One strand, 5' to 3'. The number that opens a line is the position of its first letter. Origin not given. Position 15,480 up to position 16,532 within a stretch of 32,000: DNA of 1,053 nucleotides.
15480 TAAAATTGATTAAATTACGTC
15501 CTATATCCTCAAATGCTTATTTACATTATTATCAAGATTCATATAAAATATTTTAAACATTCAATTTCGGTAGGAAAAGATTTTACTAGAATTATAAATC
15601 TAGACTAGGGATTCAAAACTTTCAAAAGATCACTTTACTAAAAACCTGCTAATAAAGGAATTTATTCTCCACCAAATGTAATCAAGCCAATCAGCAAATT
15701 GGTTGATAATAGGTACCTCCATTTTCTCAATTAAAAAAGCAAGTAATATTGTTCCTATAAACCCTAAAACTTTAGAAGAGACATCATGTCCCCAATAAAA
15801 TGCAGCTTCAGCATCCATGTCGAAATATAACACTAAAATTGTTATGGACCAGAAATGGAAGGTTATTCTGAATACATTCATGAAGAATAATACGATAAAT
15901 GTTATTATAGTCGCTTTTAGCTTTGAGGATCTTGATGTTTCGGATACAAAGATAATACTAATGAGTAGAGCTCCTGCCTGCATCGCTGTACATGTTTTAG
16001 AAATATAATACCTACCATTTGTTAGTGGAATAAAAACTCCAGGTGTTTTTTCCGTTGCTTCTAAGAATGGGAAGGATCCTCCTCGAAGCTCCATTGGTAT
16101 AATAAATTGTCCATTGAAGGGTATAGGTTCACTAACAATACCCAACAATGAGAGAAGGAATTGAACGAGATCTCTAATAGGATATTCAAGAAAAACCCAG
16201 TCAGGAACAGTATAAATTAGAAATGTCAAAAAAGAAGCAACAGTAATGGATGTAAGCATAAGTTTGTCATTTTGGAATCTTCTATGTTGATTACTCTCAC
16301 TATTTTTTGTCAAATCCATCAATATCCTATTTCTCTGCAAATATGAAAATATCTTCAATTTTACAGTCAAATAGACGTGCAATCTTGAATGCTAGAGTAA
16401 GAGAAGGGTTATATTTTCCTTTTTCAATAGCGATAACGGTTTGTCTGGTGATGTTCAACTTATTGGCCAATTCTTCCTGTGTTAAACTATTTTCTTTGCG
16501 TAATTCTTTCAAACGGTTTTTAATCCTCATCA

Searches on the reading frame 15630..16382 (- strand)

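Call 35: search_protein_families(library=ncbifam, proteins=[window:15630-16382:-], max_evalue=1)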
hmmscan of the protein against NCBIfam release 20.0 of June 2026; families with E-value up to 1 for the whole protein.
window:15630-16382:- (250 aa): 7 families
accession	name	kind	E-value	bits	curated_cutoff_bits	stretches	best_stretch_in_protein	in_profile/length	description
NF045528.1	heimosortase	equivalog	1.9e-69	233.7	130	1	42-238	2-199/199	heimdallarchaeosortase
TIGR04178.1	exo_archaeo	signature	1.4e-08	34.9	23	1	126-218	2-91/97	exosortase/archaeosortase family protein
TIGR04125.1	exosort_PGF_TRM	exception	9.8e-08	31.7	75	1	126-233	145-259/271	archaeosortase A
TIGR04124.1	archaeo_artE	exception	0.0015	18.6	95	1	114-217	52-146/153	archaeosortase family protein ArtE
TIGR03110.1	exosort_Gpos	exception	0.0018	18.2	102.75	1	140-217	104-174/187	exosortase family protein XrtG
NF033505.2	paceosortase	exception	0.0036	17.4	80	1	123-210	56-144/167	pacearchaeosortase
TIGR04300.1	exosort_XrtM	exception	0.04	14.4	125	1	126-187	56-117/150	exosortase family protein XrtM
